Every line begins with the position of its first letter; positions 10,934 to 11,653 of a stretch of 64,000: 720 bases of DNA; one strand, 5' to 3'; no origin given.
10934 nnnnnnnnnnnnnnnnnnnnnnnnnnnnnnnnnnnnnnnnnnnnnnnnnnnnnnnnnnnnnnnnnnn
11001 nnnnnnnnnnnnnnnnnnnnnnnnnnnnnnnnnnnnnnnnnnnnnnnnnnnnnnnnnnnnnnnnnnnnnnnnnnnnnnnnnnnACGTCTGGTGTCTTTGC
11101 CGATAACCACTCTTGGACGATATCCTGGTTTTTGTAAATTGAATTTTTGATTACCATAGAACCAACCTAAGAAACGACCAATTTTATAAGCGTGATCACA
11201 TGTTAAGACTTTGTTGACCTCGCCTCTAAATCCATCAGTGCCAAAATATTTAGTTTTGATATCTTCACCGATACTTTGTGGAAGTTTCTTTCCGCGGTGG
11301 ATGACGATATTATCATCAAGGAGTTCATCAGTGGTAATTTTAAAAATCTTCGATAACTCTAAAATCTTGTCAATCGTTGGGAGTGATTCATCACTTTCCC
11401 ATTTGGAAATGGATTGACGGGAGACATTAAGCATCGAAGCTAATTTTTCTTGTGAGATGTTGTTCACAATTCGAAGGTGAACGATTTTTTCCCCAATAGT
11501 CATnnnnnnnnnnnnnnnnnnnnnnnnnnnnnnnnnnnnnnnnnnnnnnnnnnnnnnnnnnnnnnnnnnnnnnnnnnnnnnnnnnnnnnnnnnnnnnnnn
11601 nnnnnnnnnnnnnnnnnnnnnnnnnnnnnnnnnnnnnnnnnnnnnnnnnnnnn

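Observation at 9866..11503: GlmM (phosphoglucosamine mutase) fused to an N-terminal XRE-family helix-turn-helix domain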

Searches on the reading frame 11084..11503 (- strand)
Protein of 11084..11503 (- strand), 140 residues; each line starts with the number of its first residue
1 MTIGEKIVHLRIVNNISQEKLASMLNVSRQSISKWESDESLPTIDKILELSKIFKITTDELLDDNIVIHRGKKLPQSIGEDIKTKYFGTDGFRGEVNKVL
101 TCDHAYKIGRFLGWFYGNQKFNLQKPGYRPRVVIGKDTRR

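Call 20: search_protein_representatives(protein=window:11084-11503:-)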
Query: 140 residues. Proteins with E-value up to 0.001 (for the whole library): 36133; up to 1e-10: 2310; up to 1e-30: 9. The best 150 are listed.
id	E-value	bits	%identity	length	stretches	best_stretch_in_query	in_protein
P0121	2.0e-50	186.7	28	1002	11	3-64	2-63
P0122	8.3e-42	158.8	60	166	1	1-140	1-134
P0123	3.1e-40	153.7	62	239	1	1-140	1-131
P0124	7.5e-40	152.4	58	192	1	1-140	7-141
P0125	1.7e-39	151.3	28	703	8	3-64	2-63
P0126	1.4e-36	141.9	29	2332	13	3-67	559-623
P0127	2.4e-35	137.9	56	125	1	1-130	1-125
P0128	5.7e-32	126.9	53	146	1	1-125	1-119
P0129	2.4e-31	124.9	67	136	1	1-98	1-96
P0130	7.3e-30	120.1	32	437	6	3-66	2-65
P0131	8.0e-30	120.0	61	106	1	1-114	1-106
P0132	6.8e-28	113.7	35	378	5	2-65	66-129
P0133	4.8e-27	111.0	34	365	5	3-63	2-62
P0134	7.4e-27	110.4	50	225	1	1-139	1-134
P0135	9.6e-27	110.0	52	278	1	17-140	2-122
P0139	5.5e-24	101.1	48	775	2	1-74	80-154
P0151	3.7e-20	88.7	48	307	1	1-107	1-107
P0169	2.2e-17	79.7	43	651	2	1-62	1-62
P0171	2.6e-17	79.4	42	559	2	1-63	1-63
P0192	2.8e-16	76.1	53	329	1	1-84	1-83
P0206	8.0e-16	74.6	41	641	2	5-66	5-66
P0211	1.2e-15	74.0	40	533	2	2-67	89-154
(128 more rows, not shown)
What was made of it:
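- Tried and rejected: The search with aa 1-140 against 50% representatives (call 20) was dominated by multi-HTH repeat proteins.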

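Call 21: search_protein_families(library=pfam, proteins=[P0171, P0169, P0139, P0206, P0211, P0151, P0192, P0123, P0135, P0134], max_evalue=0.0001)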
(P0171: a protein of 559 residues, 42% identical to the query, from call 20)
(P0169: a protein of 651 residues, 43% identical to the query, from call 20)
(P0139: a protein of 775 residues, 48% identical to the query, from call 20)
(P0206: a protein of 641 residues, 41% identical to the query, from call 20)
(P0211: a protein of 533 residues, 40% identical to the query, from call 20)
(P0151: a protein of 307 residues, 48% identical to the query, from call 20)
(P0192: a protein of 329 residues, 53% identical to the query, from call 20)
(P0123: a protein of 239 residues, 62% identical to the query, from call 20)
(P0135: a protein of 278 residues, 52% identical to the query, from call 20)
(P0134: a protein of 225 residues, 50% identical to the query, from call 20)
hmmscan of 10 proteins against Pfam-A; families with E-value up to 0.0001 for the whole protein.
P0171 (559 aa): 15 families
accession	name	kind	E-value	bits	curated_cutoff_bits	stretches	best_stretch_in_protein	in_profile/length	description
PF01381.28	HTH_3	-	3.8e-33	113.7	23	2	7-61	1-55/55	Helix-turn-helix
PF13560.12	HTH_31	-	3.5e-24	85.3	27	2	297-354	2-60/64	Helix-turn-helix domain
PF12844.13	HTH_19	-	6.2e-22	77.7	30.2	2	298-360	1-63/64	Helix-turn-helix domain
PF07022.19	Phage_CI_repr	-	3.1e-14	53.5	22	2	17-66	13-62/65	Bacteriophage CI repressor helix-turn-helix domain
PF15943.11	YdaS_toxin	-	1.6e-09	37.8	30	0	17-41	10-35/65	Bacterial toxin YdaS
PF14549.12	P22_Cro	-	1.7e-09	37.7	30.2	0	18-47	12-39/60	DNA-binding transcriptional regulator Cro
PF12802.13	MarR_2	-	1.1e-08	35.5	27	0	13-34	18-39/61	MarR family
PF13384.12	HTH_23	-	2.7e-08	33.8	24.6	0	11-35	13-37/50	Homeodomain-like domain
PF13443.12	HTH_26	-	3.1e-08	34.2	22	0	309-359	10-61/63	Cro/C1-type HTH DNA-binding domain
PF08279.18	HTH_11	-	5.8e-08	32.9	25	0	14-34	14-34/55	HTH domain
PF13518.12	HTH_28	-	4.3e-07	30.3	25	0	13-37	10-34/52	Helix-turn-helix domain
PF13744.12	HTH_37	-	4.3e-06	26.9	27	0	289-354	11-77/80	Helix-turn-helix domain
PF04545.22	Sigma70_r4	-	1.3e-05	25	24.1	0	304-328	15-39/50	Sigma-70, region 4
PF13412.12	HTH_24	-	3.4e-05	23.8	21.9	0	15-33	17-35/48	Winged helix-turn-helix DNA-binding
PF08281.18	Sigma70_r4_2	-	3.7e-05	23.7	25.7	0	6-34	17-45/54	Sigma-70, region 4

P0169 (651 aa): 16 families
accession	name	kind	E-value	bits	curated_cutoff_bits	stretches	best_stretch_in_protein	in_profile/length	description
PF01381.28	HTH_3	-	9.6e-32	109.2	23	2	9-61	3-55/55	Helix-turn-helix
PF13560.12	HTH_31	-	2e-22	79.7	27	2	3-61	2-61/64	Helix-turn-helix domain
PF12844.13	HTH_19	-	3.6e-21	75.3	30.2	2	4-66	1-63/64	Helix-turn-helix domain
PF07022.19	Phage_CI_repr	-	1.2e-16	61.2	22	2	317-361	15-58/65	Bacteriophage CI repressor helix-turn-helix domain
PF13443.12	HTH_26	-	6.4e-12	46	22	1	9-58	4-54/63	Cro/C1-type HTH DNA-binding domain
PF15943.11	YdaS_toxin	-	3.2e-09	36.9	30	0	17-41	10-35/65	Bacterial toxin YdaS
PF13384.12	HTH_23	-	3.8e-09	36.5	24.6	0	7-35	10-37/50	Homeodomain-like domain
PF14549.12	P22_Cro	-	7.1e-09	35.7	30.2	0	18-44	12-36/60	DNA-binding transcriptional regulator Cro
PF12802.13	MarR_2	-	2.2e-08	34.6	27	0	308-333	13-39/61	MarR family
PF08279.18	HTH_11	-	1.1e-07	32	25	0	10-34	9-34/55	HTH domain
PF13412.12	HTH_24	-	4.9e-07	29.7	21.9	0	8-33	10-35/48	Winged helix-turn-helix DNA-binding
PF04545.22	Sigma70_r4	-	1e-06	28.6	24.1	0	6-36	11-41/50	Sigma-70, region 4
PF13518.12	HTH_28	-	3.2e-06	27.6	25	0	14-37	11-34/52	Helix-turn-helix domain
PF01047.28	MarR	-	2.4e-05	24.5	24.6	0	9-35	11-37/59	MarR family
PF12840.13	HTH_20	-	2.9e-05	24.4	27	0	307-332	11-36/51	Helix-turn-helix domain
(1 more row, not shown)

P0139 (775 aa): 12 families
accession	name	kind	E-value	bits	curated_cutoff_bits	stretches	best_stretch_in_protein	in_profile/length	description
PF01381.28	HTH_3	-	6.1e-32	109.9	23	2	10-62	3-55/55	Helix-turn-helix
PF12844.13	HTH_19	-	3.3e-22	78.6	30.2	2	83-145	1-63/64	Helix-turn-helix domain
PF13443.12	HTH_26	-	6.3e-13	49.2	22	1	7-62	1-57/63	Cro/C1-type HTH DNA-binding domain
PF07022.19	Phage_CI_repr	-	1e-12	48.6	22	1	96-144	14-61/65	Bacteriophage CI repressor helix-turn-helix domain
PF13560.12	HTH_31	-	1.7e-09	38.3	27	0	4-41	2-39/64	Helix-turn-helix domain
PF08279.18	HTH_11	-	8.5e-09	35.6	25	0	89-111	9-32/55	HTH domain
PF04545.22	Sigma70_r4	-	3.1e-07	30.2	24.1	0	11-37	15-41/50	Sigma-70, region 4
PF13022.12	HTH_Tnp_1_2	-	2.2e-06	28.2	27.9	0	90-120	20-52/122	Helix-turn-helix of insertion element transposase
PF13545.12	HTH_Crp_2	-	2.2e-06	28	27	0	16-35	22-41/70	Crp-like helix-turn-helix domain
PF07037.17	YfeC-like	-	4.7e-06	27.3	22.9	0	17-40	1-24/122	Transcription regulator YfeC-like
PF13384.12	HTH_23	-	1.4e-05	25.2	24.6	0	85-114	9-37/50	Homeodomain-like domain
PF13518.12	HTH_28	-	2.5e-05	24.7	25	0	15-38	11-34/52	Helix-turn-helix domain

P0206 (641 aa): 12 families
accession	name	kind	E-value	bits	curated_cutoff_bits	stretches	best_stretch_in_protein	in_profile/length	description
PF01381.28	HTH_3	-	2.1e-29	101.8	23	2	10-59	4-53/55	Helix-turn-helix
PF13560.12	HTH_31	-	4.8e-15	56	27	2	8-57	7-57/64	Helix-turn-helix domain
PF12844.13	HTH_19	-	3.7e-14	52.8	30.2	1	6-63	3-60/64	Helix-turn-helix domain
PF13443.12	HTH_26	-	1.5e-11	44.8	22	1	6-63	1-59/63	Cro/C1-type HTH DNA-binding domain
PF13384.12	HTH_23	-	8.7e-09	35.4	24.6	0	5-35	6-37/50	Homeodomain-like domain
PF13518.12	HTH_28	-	3.4e-08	33.9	25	0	12-37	9-34/52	Helix-turn-helix domain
PF08279.18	HTH_11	-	1.3e-07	31.8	25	0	6-34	5-34/55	HTH domain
PF13545.12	HTH_Crp_2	-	1.3e-06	28.7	27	0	92-115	18-41/70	Crp-like helix-turn-helix domain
PF07022.19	Phage_CI_repr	-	3.5e-06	27.7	22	0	13-62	9-58/65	Bacteriophage CI repressor helix-turn-helix domain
PF12728.13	HTH_17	-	3.9e-06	27.5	27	0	16-35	2-21/51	Helix-turn-helix domain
PF04545.22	Sigma70_r4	-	2.7e-05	24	24.1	0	10-39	15-44/50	Sigma-70, region 4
PF15943.11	YdaS_toxin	-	3.6e-05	23.9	30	0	18-56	11-49/65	Bacterial toxin YdaS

P0211 (533 aa): 13 families
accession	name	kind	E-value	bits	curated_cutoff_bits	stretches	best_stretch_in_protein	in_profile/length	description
PF01381.28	HTH_3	-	4.4e-29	100.7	23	2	9-61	3-55/55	Helix-turn-helix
PF12844.13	HTH_19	-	2e-18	66.5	30.2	2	4-62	1-59/64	Helix-turn-helix domain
PF13560.12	HTH_31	-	1.4e-15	57.7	27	1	3-58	2-58/64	Helix-turn-helix domain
PF13443.12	HTH_26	-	3.9e-11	43.5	22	1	13-63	8-59/63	Cro/C1-type HTH DNA-binding domain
PF09479.16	Flg_new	-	4.4e-10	40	27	1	358-420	1-64/65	Listeria-Bacteroides repeat domain (List_Bact_rpt)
PF13384.12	HTH_23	-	2.1e-06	27.8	24.6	0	13-35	16-37/50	Homeodomain-like domain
PF08279.18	HTH_11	-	7.6e-06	26.2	25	0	11-34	12-34/55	HTH domain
PF13545.12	HTH_Crp_2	-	1e-05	25.9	27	0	12-34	19-41/70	Crp-like helix-turn-helix domain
PF13518.12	HTH_28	-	2.9e-05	24.5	25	0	15-35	12-32/52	Helix-turn-helix domain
PF20432.4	Xre-like-HTH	-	4.3e-05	24.2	25.8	0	13-36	21-43/63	Antitoxin Xre-like helix-turn-helix domain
PF04545.22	Sigma70_r4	-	5.1e-05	23.1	24.1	0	101-124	19-42/50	Sigma-70, region 4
PF07022.19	Phage_CI_repr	-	7.5e-05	23.4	22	0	94-135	3-44/65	Bacteriophage CI repressor helix-turn-helix domain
PF15943.11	YdaS_toxin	-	8.3e-05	22.8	30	0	17-35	10-28/65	Bacterial toxin YdaS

P0151 (307 aa): 4 families
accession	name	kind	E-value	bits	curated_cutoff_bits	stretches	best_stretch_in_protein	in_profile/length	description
PF01381.28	HTH_3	-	3.5e-17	62.6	23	1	7-61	1-55/55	Helix-turn-helix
PF12844.13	HTH_19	-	1.7e-10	41.1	30.2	1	4-63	1-60/64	Helix-turn-helix domain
PF13560.12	HTH_31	-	9.4e-09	35.9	27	1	4-61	3-61/64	Helix-turn-helix domain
PF07022.19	Phage_CI_repr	-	2e-07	31.6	22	1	17-62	14-58/65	Bacteriophage CI repressor helix-turn-helix domain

P0192 (329 aa): 3 families
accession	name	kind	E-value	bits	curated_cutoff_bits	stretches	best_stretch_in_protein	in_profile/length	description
PF01381.28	HTH_3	-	4.2e-13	49.6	23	1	8-60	2-54/55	Helix-turn-helix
PF12844.13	HTH_19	-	4.3e-10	39.8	30.2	1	4-63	1-60/64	Helix-turn-helix domain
PF07022.19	Phage_CI_repr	-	6.7e-06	26.8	22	1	18-62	15-58/65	Bacteriophage CI repressor helix-turn-helix domain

P0123 (239 aa): 6 families
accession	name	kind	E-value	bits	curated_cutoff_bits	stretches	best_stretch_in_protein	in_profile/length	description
PF02878.22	PGM_PMM_I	-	2.1e-37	128.3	22.5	1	82-198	2-118/138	Phosphoglucomutase/phosphomannomutase, alpha/beta/alpha domain I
PF01381.28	HTH_3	-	1e-16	61.2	23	1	8-61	2-55/55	Helix-turn-helix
PF12844.13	HTH_19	-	1.7e-12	47.5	30.2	1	4-65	1-62/64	Helix-turn-helix domain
PF13443.12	HTH_26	-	7.2e-09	36.2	22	1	9-63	4-59/63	Cro/C1-type HTH DNA-binding domain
PF13560.12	HTH_31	-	1.4e-07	32.1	27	1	9-61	8-61/64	Helix-turn-helix domain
PF07022.19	Phage_CI_repr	-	1.2e-05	25.9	22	1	17-53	14-49/65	Bacteriophage CI repressor helix-turn-helix domain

P0135 (278 aa): 3 families
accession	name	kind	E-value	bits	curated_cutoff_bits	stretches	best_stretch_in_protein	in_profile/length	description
PF02878.22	PGM_PMM_I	-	1.7e-34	118.9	22.5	1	71-203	2-132/138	Phosphoglucomutase/phosphomannomutase, alpha/beta/alpha domain I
PF01381.28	HTH_3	-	5.1e-12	46.1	23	1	1-46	10-55/55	Helix-turn-helix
PF13560.12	HTH_31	-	1.6e-05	25.5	27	1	1-45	15-60/64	Helix-turn-helix domain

P0134 (225 aa): 3 families
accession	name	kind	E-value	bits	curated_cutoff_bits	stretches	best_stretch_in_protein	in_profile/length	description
PF02878.22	PGM_PMM_I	-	1.2e-34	119.3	22.5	1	84-198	2-114/138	Phosphoglucomutase/phosphomannomutase, alpha/beta/alpha domain I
PF01381.28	HTH_3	-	4.9e-12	46.1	23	1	7-59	1-53/55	Helix-turn-helix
PF12844.13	HTH_19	-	1.1e-06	28.9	30.2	1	4-63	1-60/64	Helix-turn-helix domain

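Call 23: find_homologous_proteins(query=P0122, max_evalue=1e-20)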
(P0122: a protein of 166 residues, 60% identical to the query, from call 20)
Query P0122 (166 aa): 2913 proteins with E <= 1e-20 among 3516 candidates; the best 120 are listed.
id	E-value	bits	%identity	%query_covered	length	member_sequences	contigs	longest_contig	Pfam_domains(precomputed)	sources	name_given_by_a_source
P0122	5.2e-104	363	100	100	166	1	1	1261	PF02878.23,PF12844.14,PF01381.29,PF13560.13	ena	-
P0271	1.8e-78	280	78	100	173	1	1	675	PF02878.23,PF12844.14,PF01381.29,PF13560.13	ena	-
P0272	3.5e-77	276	77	100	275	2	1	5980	PF02878.23,PF12844.14,PF01381.29,PF13560.13,PF13443.13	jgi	-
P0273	5.9e-77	275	75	100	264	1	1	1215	PF02878.23,PF12844.14,PF01381.29,PF07022.20,PF13560.13,PF13443.13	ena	-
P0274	1.4e-76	274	78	100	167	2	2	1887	PF02878.23,PF12844.14,PF01381.29,PF13560.13,PF13443.13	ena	-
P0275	1.5e-76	274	74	100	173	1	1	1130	PF02878.23,PF12844.14,PF01381.29,PF13560.13,PF13443.13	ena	-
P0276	1.6e-76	273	75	100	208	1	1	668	PF02878.23,PF12844.14,PF01381.29,PF07022.20,PF13560.13,PF13443.13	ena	-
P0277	2.0e-76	273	75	100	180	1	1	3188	PF02878.23,PF12844.14,PF01381.29,PF13560.13,PF13443.13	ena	-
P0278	6.8e-76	271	73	100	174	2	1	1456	PF02878.23,PF12844.14,PF01381.29,PF13560.13,PF13443.13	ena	-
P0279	2.1e-75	270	75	100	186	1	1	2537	PF02878.23,PF12844.14,PF01381.29,PF13560.13,PF13443.13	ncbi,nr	ncbi:MAG: helix-turn-helix domain-containing protein, partial [Clostridia bacterium]|nr:helix-turn-h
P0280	2.1e-75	270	76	100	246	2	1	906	PF02878.23,PF12844.14,PF01381.29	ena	-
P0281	4.1e-75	269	74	100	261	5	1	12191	PF02878.23,PF12844.14,PF01381.29,PF13560.13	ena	-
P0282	8.5e-75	268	75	100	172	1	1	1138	PF02878.23,PF12844.14,PF01381.29,PF13560.13,PF13443.13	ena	-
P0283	1.2e-74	267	73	100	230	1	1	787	PF02878.23,PF12844.14,PF01381.29,PF13560.13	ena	-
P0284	1.3e-74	267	75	100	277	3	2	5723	PF02878.23,PF12844.14,PF01381.29,PF07022.20,PF13560.13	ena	-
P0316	8.6e-70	252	70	100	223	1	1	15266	PF02878.23,PF12844.14,PF01381.29,PF13560.13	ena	-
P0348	5.7e-59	216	68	86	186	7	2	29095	PF02878.23,PF12844.14,PF01381.29,PF13560.13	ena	-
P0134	6.0e-54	200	60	100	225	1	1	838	PF02878.23,PF12844.14,PF01381.29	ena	-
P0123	9.7e-54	199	60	100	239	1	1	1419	PF02878.23,PF12844.14,PF01381.29,PF07022.20,PF13560.13,PF13443.13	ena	-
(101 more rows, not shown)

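Call 24: find_encoding_contigs(protein=P0348, flank=8000, max_places=3)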
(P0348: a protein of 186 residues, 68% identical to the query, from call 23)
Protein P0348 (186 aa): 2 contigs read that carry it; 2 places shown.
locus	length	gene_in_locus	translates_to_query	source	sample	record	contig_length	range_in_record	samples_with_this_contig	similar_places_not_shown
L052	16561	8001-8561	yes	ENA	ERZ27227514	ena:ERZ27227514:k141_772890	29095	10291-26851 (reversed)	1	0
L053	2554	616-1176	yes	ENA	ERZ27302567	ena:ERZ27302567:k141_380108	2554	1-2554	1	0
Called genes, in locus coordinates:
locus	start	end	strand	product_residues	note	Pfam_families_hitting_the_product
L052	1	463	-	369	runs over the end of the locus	PF00483:NTP_transferase (weak), PF24894:Hexapep_GlmU, PF25087:GMPPB_C (weak), PF25247:LbH_GLGC (faint), PF00132:Hexapep (faint), PF25084:LbH_EIF2B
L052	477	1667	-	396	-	PF00483:NTP_transferase, PF07959:Fucose_pyrophosphorylase (faint), PF25084:LbH_EIF2B, PF25087:GMPPB_C, PF25247:LbH_GLGC (faint), PF00132:Hexapep (faint), PF24894:Hexapep_GlmU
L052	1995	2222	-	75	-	PF00550:PP-binding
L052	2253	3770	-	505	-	PF00501:AMP-binding, PF23562:AMP-binding_C_3 (faint)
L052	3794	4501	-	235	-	PF12822:ECF_trnsprt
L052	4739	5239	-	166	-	PF16112:DUF4830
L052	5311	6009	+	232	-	PF01479:S4 (weak), PF00849:PseudoU_synth_2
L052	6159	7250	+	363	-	PF17853:GGDEF_2, PF13556:HTH_30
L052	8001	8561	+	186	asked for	PF12844:HTH_19, PF13560:HTH_31 (weak), PF01381:HTH_3, PF02878:PGM_PMM_I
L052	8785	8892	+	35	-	-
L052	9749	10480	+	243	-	PF20260:PUA_4, PF04452:Methyltrans_RNA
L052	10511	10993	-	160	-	PF02590:SPOUT_MTase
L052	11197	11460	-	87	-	PF12116:SpoIIID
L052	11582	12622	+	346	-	PF00155:Aminotran_1_2 (weak), PF01212:Beta_elim_lyase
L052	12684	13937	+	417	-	PF01594:AI-2E_transport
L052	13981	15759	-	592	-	PF01336:tRNA_anti-codon, PF00152:tRNA-synt_2, PF02938:GAD (weak)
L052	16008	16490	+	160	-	PF00588:SpoU_methylase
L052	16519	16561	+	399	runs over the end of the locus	PF00162:PGK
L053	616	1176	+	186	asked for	PF12844:HTH_19, PF13560:HTH_31 (weak), PF01381:HTH_3, PF02878:PGM_PMM_I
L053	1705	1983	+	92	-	-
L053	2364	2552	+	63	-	?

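Call 25: find_encoding_contigs(protein=P0316, flank=8000, max_places=3)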
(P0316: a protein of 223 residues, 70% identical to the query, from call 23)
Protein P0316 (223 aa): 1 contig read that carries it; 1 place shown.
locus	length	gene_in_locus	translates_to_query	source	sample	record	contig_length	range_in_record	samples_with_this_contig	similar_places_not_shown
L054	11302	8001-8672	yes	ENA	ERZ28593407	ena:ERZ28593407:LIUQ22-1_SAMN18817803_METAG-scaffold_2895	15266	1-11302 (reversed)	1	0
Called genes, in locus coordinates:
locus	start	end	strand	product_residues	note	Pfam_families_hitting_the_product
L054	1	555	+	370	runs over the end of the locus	PF12323:HTH_OrfB_IS605, PF01385:OrfB_IS605, PF07282:Cas12f1-like_TNB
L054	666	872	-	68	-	-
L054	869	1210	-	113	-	-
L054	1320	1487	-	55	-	-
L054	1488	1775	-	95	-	-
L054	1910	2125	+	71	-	-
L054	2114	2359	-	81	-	-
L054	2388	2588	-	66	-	PF01381:HTH_3 (faint)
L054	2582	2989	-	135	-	PF13384:HTH_23 (weak), PF13443:HTH_26 (weak), PF13560:HTH_31, PF01381:HTH_3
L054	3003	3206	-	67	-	PF01381:HTH_3, PF12844:HTH_19 (weak), PF13443:HTH_26 (weak), PF13560:HTH_31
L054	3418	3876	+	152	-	PF01381:HTH_3, PF12844:HTH_19 (weak), PF13560:HTH_31 (faint)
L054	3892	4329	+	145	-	-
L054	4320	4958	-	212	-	PF06114:Peptidase_M78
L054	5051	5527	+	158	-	-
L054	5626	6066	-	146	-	PF01381:HTH_3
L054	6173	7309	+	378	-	PF14659:Phage_int_SAM_3, PF00589:Phage_integrase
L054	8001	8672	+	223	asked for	PF01381:HTH_3, PF12844:HTH_19, PF13560:HTH_31, PF02878:PGM_PMM_I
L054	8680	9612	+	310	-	PF02879:PGM_PMM_II, PF02880:PGM_PMM_III, PF00408:PGM_PMM_IV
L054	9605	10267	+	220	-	PF24894:Hexapep_GlmU (faint), PF25084:LbH_EIF2B, PF00132:Hexapep, PF25087:GMPPB_C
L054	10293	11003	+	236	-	PF01182:Glucosamine_iso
